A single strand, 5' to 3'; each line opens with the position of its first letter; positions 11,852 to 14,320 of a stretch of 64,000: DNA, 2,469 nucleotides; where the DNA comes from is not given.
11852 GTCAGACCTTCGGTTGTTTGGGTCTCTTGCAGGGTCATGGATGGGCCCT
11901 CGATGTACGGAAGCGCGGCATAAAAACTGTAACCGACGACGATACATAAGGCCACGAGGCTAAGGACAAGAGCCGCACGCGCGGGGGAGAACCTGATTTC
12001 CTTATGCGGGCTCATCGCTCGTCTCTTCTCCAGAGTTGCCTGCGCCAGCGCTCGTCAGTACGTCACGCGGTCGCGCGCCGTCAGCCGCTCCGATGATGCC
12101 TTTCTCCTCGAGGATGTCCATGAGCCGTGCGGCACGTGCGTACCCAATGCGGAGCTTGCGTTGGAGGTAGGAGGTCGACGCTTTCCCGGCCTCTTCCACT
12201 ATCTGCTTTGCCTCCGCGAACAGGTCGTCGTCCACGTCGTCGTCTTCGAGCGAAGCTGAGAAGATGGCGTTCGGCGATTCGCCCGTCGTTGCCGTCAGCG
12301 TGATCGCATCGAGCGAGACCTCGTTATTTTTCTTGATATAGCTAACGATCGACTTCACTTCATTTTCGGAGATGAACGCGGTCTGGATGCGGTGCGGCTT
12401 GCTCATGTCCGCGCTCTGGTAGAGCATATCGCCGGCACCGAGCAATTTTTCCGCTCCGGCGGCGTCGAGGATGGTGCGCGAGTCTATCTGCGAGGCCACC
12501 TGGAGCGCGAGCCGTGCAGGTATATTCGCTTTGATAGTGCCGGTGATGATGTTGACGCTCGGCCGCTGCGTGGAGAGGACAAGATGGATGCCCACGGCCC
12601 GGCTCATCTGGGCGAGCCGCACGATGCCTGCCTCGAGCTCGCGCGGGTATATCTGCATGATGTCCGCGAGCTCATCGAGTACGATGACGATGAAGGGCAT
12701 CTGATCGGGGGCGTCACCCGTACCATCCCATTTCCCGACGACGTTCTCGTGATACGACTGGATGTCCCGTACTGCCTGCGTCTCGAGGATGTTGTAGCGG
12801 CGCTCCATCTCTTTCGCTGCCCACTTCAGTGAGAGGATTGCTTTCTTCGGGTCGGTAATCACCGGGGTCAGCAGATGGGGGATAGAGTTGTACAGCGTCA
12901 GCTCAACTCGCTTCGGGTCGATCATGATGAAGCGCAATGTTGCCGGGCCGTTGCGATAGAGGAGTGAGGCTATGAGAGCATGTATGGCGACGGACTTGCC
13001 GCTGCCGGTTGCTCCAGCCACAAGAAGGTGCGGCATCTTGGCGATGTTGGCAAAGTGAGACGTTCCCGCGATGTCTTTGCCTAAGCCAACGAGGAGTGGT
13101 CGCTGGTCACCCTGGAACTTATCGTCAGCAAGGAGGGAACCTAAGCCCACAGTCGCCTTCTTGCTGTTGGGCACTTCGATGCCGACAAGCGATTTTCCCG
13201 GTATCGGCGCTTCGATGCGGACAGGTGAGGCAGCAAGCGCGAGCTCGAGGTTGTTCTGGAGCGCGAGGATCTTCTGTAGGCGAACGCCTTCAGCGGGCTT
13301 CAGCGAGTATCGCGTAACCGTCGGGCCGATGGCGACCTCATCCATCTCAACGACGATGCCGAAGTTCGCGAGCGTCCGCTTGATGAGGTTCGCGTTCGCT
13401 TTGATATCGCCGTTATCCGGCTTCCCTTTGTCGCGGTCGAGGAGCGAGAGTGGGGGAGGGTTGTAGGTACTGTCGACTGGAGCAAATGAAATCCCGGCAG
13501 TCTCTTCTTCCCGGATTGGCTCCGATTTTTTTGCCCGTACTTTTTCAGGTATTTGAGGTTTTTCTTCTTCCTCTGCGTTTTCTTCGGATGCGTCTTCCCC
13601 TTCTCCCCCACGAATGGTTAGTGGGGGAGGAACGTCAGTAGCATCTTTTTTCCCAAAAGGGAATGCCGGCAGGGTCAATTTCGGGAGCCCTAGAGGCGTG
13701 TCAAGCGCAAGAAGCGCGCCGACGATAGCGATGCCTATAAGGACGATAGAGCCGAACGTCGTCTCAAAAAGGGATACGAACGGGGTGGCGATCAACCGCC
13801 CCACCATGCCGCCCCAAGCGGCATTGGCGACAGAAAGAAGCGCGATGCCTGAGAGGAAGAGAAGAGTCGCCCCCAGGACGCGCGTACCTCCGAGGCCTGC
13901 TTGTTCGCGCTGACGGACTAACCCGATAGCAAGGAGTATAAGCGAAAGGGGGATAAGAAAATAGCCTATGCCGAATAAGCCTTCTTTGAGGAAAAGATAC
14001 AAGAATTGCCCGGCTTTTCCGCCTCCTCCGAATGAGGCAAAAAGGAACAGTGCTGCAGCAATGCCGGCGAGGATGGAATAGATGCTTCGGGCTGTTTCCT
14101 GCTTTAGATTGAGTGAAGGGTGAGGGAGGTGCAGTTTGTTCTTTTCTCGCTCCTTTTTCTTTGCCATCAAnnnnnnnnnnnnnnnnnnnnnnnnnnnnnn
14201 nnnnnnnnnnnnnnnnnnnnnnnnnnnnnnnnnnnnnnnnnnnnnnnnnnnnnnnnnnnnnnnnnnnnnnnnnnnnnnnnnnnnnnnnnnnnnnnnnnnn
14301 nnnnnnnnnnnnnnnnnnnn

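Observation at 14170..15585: Low-GC islet: wHTH-domain protein gene with palindromic operator, followed by a 520-nt structured non-coding region upstream of the giant surface protein gene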

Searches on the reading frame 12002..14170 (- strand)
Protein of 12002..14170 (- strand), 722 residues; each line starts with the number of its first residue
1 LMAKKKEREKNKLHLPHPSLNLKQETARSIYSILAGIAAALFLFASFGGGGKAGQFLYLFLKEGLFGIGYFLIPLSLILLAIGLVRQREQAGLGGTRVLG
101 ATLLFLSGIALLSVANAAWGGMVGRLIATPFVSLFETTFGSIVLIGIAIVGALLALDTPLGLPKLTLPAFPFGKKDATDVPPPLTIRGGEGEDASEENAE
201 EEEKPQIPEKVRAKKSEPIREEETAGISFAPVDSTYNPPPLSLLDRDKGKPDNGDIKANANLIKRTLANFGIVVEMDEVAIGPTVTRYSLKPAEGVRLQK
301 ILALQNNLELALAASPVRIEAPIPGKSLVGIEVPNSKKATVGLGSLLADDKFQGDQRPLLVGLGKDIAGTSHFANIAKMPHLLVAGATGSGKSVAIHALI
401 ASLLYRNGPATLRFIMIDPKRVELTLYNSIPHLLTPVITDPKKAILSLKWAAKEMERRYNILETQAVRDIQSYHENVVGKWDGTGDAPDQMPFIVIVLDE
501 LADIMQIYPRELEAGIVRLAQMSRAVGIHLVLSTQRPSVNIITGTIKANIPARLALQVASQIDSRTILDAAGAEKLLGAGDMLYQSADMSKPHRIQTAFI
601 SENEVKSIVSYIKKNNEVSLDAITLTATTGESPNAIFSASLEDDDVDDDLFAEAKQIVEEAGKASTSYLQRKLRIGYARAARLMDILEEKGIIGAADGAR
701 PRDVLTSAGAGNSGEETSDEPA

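Call 6: search_protein_families(library=pfam, proteins=[window:12002-14170:-], max_evalue=0.1)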
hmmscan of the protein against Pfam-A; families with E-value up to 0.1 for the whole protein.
window:12002-14170:- (722 aa): 12 families
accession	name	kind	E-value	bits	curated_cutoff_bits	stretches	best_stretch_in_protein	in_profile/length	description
PF01580.24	FtsK_SpoIIIE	-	1.1e-56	192.2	24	1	346-539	5-221/221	FtsK/SpoIIIE family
PF17854.6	FtsK_alpha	-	2.4e-27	95.5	22.9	1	239-335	2-101/101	FtsK alpha domain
PF09397.16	FtsK_gamma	-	1e-26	92.9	30.6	1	647-706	3-62/63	Ftsk gamma domain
PF01935.23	DUF87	-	0.00044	20.8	23.2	1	380-420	24-61/220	Helicase HerA, central domain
PF05673.19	DUF815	-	0.00049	19.8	23.8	1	369-448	43-113/249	Protein of unknown function (DUF815)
PF12846.13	AAA_10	-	0.013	15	27.5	1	379-426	21-64/362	AAA-like domain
PF00437.27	T2SSE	-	0.015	14.4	24.9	1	367-403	128-166/370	Type II/IV secretion system protein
PF13191.12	AAA_16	-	0.021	15.8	32.6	1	379-411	24-52/167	AAA ATPase domain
PF25201.1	nSTAND6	-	0.022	15.2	27.7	1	370-464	9-102/148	Novel STAND NTPase 6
PF13555.12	AAA_29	-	0.052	13.7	27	0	380-404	23-47/61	P-loop containing region of AAA domain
PF10412.15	TrwB_AAD_bind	-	0.063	12.6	20.5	0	378-407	14-43/387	Type IV secretion-system coupling protein DNA-binding domain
PF00270.35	DEAD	-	0.077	13.2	26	0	376-421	11-55/167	DEAD/DEAH box helicase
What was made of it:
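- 12002..14170 (-): ftsK, first gene of the divergent ftsK-p131-recA block. Pfam FtsK_alpha, FtsK_SpoIIIE and FtsK_gamma (call 6).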
